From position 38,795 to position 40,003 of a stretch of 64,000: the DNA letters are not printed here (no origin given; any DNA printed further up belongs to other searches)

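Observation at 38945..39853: AT-richer orphan 302-aa ORF with a nuclease-like motif beside the TA cassette: candidate uncharacterised defence or accessory gene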

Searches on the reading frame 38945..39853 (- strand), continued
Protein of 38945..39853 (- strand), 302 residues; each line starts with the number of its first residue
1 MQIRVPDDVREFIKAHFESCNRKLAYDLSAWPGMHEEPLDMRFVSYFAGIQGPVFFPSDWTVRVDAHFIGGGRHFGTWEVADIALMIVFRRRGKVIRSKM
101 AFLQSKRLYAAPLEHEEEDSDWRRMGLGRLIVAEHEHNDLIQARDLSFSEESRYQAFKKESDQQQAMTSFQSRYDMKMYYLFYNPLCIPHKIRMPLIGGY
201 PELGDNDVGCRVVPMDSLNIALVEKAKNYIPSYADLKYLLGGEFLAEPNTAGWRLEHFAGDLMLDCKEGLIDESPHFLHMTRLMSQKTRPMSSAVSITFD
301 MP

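Call 48: search_protein_families(library=padloc, alignment_id=A3, max_evalue=0.00001)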
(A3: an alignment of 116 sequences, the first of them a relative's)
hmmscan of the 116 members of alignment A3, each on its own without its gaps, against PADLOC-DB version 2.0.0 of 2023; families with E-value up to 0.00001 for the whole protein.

A. member 1, L001:2928-3680:- (250 aa): 1 family
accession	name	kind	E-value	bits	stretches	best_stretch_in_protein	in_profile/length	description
PDLC02630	DrmD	-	9.6e-24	82.3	1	30-242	33-248/260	DrmD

B. families by the number of members that match (of 116 scanned): 170 families (the first 25 are shown)
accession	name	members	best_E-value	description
PDLC02980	AriA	4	1.8e-34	-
PDLC04135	mad3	4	2.1e-31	mads_3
PDLC02335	AbiLi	3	1.3e-88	AbiLi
PDLC02914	ATPase-Toprim_I-B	3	4.2e-22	-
PDLC03878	NsnB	3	2.9e-16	-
PDLC02979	AriA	3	1.1e-15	-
PDLC04176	HEC-01A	3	5.4e-13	-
PDLC04178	HEC-01A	3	7.2e-12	-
PDLC04140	mad8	3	3.2e-09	mads_8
PDLC04391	PDC-M07A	3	4.4e-09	-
PDLC04175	HEC-01A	3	1.4e-08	-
PDLC04393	PDC-M07A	3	3.1e-08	-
PDLC05024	PDC-S47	2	8.3e-67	-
PDLC03859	LmuB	2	2.1e-31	-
PDLC05025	PDC-S47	2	1.1e-29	-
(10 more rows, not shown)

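Call 49: search_protein_families(library=pfam, proteins=[L001:5890-7470:-, L003:9119-10738:-, L011:9298-11670:+, L012:6543-7904:+, L012:8777-10180:-, L013:5387-6889:-, L015:10245-12212:-, L016:8590-10515:+, L010:4972-6786:-, L014:4867-6324:-], max_evalue=0.0001)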
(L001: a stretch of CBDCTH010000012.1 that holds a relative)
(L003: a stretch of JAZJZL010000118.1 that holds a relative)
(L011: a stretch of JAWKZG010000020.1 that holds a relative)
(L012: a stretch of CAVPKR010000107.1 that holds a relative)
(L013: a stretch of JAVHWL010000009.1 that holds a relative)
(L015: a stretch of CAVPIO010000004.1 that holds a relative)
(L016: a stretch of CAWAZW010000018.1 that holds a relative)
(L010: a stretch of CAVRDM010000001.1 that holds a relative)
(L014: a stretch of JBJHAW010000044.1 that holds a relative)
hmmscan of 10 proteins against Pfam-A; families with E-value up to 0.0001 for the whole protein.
L001:5890-7470:- (526 aa): 4 families
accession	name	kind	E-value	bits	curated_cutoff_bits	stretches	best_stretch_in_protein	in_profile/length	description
PF13304.12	AAA_21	-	1.5e-19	71.6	27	1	49-290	1-303/304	AAA domain, putative AbiEii toxin, Type IV TA system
PF13175.12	AAA_15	-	1.5e-13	51.6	32.1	1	230-289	310-373/374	AAA ATPase domain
PF13476.12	AAA_23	-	1.7e-07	32.5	27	1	30-132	2-94/201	AAA domain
PF02463.25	SMC_N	-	4.1e-06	26.8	40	0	32-291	7-203/220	RecF/RecN/SMC N terminal domain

L003:9119-10738:- (539 aa): 2 families
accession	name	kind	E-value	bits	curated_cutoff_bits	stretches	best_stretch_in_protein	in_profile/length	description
PF00091.31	Tubulin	-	1.3e-43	149.9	33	1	12-171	2-188/190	Tubulin/FtsZ family, GTPase domain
PF12327.13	FtsZ_C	-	4.3e-23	81.9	27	1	220-316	1-95/95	FtsZ family, C-terminal domain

L011:9298-11670:+ (791 aa): 3 families
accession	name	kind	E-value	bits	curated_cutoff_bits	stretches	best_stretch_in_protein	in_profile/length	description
PF00270.35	DEAD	-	1e-10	42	26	1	2-126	4-132/167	DEAD/DEAH box helicase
PF04851.21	ResIII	-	2.3e-10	41.1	22.5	1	2-124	8-138/164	Type III restriction enzyme, res subunit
PF13307.12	Helicase_C_2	-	4e-09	37.2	25.3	1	346-440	60-163/170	Helicase C-terminal domain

L012:6543-7904:+ (454 aa): 1 family
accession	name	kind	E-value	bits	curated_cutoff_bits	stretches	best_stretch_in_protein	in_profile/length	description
PF00795.27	CN_hydrolase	-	2e-25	90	23.2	1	216-411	32-239/256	Carbon-nitrogen hydrolase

L012:8777-10180:- (467 aa): 0 families

L013:5387-6889:- (500 aa): 2 families
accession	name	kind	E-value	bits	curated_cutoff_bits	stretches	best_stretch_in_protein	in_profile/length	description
PF00370.27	FGGY_N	-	5.3e-80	269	28.8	1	5-252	1-245/245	FGGY family of carbohydrate kinases, N-terminal domain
PF02782.22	FGGY_C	-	1.8e-49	168.6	27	1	262-451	2-197/198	FGGY family of carbohydrate kinases, C-terminal domain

L015:10245-12212:- (655 aa): 1 family
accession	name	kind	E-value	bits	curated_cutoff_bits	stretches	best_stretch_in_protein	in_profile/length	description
PF11074.14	DUF2779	-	7.2e-22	78.4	23.3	1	378-525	1-126/126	Domain of unknown function(DUF2779)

L016:8590-10515:+ (642 aa): 6 families
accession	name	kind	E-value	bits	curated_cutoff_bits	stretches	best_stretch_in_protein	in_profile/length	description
PF00326.27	Peptidase_S9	-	4.1e-49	167.4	22.6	1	423-635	2-212/213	Prolyl oligopeptidase family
PF20434.5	BD-FAE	-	4.7e-15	56.1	26.8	1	404-593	11-215/215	BD-FAE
PF02129.25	Peptidase_S15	-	2e-11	44.6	23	1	387-508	1-118/262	X-Pro dipeptidyl-peptidase (S15 family)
PF01738.24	DLH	-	8.4e-11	42.3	21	1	391-619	1-195/217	Dienelactone hydrolase family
PF12697.13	Abhydrolase_6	-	5.5e-06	27.6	26.3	1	413-619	5-212/217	Alpha/beta hydrolase family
PF12146.15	Hydrolase_4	-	2e-05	24.4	27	0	562-601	186-225/239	Serine aminopeptidase, S33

L010:4972-6786:- (604 aa): 2 families
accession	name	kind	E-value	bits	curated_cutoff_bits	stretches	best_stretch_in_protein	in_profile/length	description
PF02096.25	60KD_IMP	-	1.5e-47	162.1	35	1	394-581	1-163/163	60Kd inner membrane protein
PF14849.12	YidC_periplas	-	3.5e-21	76.8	24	1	87-382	3-282/283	YidC periplasmic domain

L014:4867-6324:- (485 aa): 0 families

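Call 54: find_related_loci(query=A2, collection=viral_contigs, flank=8000)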
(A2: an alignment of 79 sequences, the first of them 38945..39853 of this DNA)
Query A2 (302 aa) in viral_contigs; peptide patterns used: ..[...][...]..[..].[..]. (x = any residue, [..] = any of these).
69 stretches matched a pattern; 3 encode a relative of the query (tblastn E <= 1e-3); 3 distinct loci.
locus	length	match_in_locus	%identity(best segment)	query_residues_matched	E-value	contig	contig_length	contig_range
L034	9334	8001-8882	38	4-302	1e-61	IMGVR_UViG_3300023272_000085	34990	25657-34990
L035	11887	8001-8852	36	5-287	2e-59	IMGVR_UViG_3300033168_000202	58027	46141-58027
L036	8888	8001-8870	31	5-302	3e-43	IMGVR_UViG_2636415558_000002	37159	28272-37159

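Call 56: find_related_loci(query=A1, collection=metagenome_contigs, flank=8000)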
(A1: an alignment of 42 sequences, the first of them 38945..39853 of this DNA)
Query A1 (302 aa) in metagenome_contigs; peptide patterns used: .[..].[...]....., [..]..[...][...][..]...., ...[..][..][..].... (x = any residue, [..] = any of these).
172 stretches matched a pattern; 69 encode a relative of the query (tblastn E <= 1e-3); 69 distinct loci.
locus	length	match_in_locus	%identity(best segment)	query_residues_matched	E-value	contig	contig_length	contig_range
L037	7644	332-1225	62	3-301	5e-127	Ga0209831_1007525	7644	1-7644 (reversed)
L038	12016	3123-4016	62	3-301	6e-127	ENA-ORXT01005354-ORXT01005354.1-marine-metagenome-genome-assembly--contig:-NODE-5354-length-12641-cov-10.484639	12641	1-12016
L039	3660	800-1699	60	1-301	3e-127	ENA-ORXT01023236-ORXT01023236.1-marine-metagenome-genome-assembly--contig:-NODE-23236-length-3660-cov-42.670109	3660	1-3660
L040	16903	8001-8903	56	1-302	3e-118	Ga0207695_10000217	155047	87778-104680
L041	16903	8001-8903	55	1-302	3e-116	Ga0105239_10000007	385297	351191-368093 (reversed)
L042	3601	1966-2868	54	1-302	2e-117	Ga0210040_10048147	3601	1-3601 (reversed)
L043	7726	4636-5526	55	3-301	5e-115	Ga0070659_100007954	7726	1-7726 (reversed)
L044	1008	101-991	55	3-301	2e-124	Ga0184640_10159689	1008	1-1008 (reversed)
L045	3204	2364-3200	59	1-280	2e-115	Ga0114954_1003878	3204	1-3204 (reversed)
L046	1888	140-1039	55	1-301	1e-119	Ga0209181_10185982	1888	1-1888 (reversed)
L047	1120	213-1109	52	1-301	9e-122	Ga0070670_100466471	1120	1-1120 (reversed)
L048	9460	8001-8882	52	5-300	4e-108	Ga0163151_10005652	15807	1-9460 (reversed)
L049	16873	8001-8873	55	9-301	4e-108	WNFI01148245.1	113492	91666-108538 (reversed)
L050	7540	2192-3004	55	5-277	2e-106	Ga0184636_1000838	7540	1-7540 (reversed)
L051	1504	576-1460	53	4-300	2e-114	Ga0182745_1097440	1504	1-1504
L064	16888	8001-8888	47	3-301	2e-95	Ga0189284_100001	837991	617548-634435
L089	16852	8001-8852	36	5-287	4e-58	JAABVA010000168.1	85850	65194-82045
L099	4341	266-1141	32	6-300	2e-51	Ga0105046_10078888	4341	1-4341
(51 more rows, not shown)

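Call 60: search_protein_families(library=pfam, proteins=[L089:6685-7812:+, L089:8968-10011:+, L089:10163-11884:-, L089:5896-6492:-, L089:4876-5817:-, L034:7222-7968:+, L034:6115-7005:-, L036:5620-6726:-, L064:7492-7998:+, L064:8994-10916:+], max_evalue=0.001)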
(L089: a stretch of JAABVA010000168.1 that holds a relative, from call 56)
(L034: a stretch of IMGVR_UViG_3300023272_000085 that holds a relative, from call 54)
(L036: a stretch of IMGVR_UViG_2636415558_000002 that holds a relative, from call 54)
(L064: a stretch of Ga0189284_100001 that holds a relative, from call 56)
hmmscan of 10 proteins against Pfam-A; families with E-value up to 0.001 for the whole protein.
L089:6685-7812:+ (376 aa): 2 families
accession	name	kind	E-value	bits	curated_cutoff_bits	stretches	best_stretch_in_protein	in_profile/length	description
PF00589.27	Phage_integrase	-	6.1e-22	78.6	27.1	1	181-357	2-169/172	Phage integrase family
PF14659.12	Phage_int_SAM_3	-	1.7e-06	28.6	22.6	1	86-128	15-57/58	Phage integrase, N-terminal SAM-like domain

L089:8968-10011:+ (348 aa): 0 families

L089:10163-11884:- (573 aa): 3 families
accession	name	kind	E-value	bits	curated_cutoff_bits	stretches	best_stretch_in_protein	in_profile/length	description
PF02534.20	T4SS-DNA_transf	-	1.6e-39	136.5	20.1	1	151-539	41-437/468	Type IV secretory system Conjugative DNA transfer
PF12696.13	TraG-D_C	-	1.2e-23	83.8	22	1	410-526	2-125/126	TraM recognition site of TraD and TraG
PF10412.15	TrwB_AAD_bind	-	8.8e-16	58.2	20.5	1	163-543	18-385/387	Type IV secretion-system coupling protein DNA-binding domain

L089:5896-6492:- (198 aa): 0 families

L089:4876-5817:- (313 aa): 0 families

L034:7222-7968:+ (249 aa): 0 families

L034:6115-7005:- (296 aa): 1 family
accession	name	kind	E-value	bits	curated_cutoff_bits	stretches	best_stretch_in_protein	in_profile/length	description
PF08867.16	FRG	-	5.3e-15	56.6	25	1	33-157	2-91/94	FRG domain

L036:5620-6726:- (368 aa): 0 families

L064:7492-7998:+ (169 aa): 0 families

L064:8994-10916:+ (641 aa): 10 families
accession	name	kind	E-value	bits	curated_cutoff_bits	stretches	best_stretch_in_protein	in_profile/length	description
PF00326.27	Peptidase_S9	-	3.2e-38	131.8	22.6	1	440-640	4-212/213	Prolyl oligopeptidase family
PF00930.27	DPPIV_N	-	1.3e-32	113.4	22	1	110-344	107-341/354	Dipeptidyl peptidase IV (DPP IV) N-terminal region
PF02129.25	Peptidase_S15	-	1.1e-12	48.6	23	1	441-522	38-115/262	X-Pro dipeptidyl-peptidase (S15 family)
PF20434.5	BD-FAE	-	4.9e-12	46.3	26.8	1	413-517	9-104/215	BD-FAE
PF12146.15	Hydrolase_4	-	4.9e-09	36.3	27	1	444-537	24-110/239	Serine aminopeptidase, S33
PF01738.24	DLH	-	1.8e-07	31.4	21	1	445-618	35-186/217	Dienelactone hydrolase family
PF12697.13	Abhydrolase_6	-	3.5e-07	31.6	26.3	1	442-539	14-93/217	Alpha/beta hydrolase family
PF00561.26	Abhydrolase_1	-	1.9e-06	28.2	25.8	1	444-525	20-92/245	alpha/beta hydrolase fold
PF00756.26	Esterase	-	5.4e-05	23.5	22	1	405-589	12-198/251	Putative esterase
PF07859.19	Abhydrolase_3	-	9.7e-05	22.7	25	0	481-524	48-93/210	alpha/beta hydrolase fold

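Call 69: list_cluster_members(proteins=[P0001, P0026, P0081, P0025, P0047, P0068])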
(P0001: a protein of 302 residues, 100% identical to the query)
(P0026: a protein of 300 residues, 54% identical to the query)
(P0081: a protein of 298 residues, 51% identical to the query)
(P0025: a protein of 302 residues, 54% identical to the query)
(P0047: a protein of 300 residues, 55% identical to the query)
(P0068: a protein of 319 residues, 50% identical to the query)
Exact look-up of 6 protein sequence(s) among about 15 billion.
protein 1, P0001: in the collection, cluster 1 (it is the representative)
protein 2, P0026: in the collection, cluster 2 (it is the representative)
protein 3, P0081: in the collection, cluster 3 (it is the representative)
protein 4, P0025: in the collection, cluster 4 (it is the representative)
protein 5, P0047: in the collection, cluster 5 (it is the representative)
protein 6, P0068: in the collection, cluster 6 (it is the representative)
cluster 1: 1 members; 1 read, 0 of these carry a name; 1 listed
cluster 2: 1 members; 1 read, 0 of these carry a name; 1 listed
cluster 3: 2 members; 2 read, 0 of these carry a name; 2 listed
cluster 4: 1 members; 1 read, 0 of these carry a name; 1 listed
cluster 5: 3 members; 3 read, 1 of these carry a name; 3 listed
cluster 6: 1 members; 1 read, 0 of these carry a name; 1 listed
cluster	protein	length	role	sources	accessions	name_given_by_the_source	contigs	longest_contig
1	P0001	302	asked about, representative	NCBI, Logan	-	-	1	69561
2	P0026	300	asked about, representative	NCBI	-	-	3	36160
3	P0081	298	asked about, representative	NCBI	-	-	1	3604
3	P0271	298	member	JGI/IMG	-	-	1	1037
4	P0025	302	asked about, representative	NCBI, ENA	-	-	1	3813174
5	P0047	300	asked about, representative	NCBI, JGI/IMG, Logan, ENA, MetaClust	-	\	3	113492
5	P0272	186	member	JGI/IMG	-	-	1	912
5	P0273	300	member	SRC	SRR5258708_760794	-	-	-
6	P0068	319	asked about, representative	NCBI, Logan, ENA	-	-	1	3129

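Call 72: search_protein_families(library=pfam, proteins=[L017:4612-5523:+, L017:5253-6713:+, L017:7195-7578:+, L017:8248-8796:-, L028:4217-7273:+], max_evalue=0.001)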
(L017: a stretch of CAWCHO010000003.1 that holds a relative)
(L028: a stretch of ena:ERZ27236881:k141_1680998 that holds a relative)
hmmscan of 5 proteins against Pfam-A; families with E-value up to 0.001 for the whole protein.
L017:4612-5523:+ (304 aa): 3 families
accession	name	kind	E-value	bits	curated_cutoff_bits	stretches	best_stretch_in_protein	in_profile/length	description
PF00589.27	Phage_integrase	-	5.2e-42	144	27.1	1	110-274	3-170/172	Phage integrase family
PF13495.12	Phage_int_SAM_4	-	4.3e-18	65.9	27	1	11-92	1-83/85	Phage integrase, N-terminal SAM-like domain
PF02899.23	Phage_int_SAM_1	-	2.6e-05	24.8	22.3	1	17-84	6-76/83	Phage integrase, N-terminal SAM-like domain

L017:5253-6713:+ (487 aa): 2 families
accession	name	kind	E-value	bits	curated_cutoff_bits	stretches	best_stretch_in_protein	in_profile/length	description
PF04986.18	Y2_Tnp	-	8.1e-61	205.7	20.9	1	234-419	1-180/183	Putative transposase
PF14319.11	Zn_Tnp_IS91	-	1.4e-26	92.8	26.3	1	101-192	1-90/90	Transposase zinc-binding domain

L017:7195-7578:+ (128 aa): 0 families

L017:8248-8796:- (182 aa): 0 families

L028:4217-7273:+ (1019 aa): 1 family
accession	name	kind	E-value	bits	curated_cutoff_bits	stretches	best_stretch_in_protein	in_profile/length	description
PF02463.25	SMC_N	-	2.7e-05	24.1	40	1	363-973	18-213/220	RecF/RecN/SMC N terminal domain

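Call 82: predict_structure(alignment_id=A5)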
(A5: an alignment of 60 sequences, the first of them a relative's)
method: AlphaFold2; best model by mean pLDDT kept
length: 301 residues; sequences in the alignment: 60
mean_pLDDT: 87.7   pTM: 0.88
mean pLDDT of the five models: 87.7, 86.2, 85.8, 84.9, 84.9
residues with pLDDT >= 90: 184; 70-90: 87; 50-70: 21; < 50: 9
segments of 3 or more residues with pLDDT < 50: 72-77, 121-123
pLDDT, mean of each block of 10 residues (from residue 1): 89 98 97 91 94 96 88 50 93 92 95 69 59 81 92 95 89 90 97 88 92 95 96 95 86 96 90 81 67 92 86
secondary structure, 60 per line:
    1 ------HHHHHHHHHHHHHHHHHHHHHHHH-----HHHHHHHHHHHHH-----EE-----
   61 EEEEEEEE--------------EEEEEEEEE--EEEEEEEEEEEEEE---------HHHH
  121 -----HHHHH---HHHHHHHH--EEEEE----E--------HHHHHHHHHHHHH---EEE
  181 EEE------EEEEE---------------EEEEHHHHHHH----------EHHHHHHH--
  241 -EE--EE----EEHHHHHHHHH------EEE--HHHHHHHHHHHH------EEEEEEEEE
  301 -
elements in order: H7-30 H36-48 E61-68 E83-91 E94-107 H117-120 H126-130 H134-141 E144-148 H162-174 E178-183 E190-194 E210-213 H214-220 H232-238 H254-262 E269-271 H274-285 E292-300
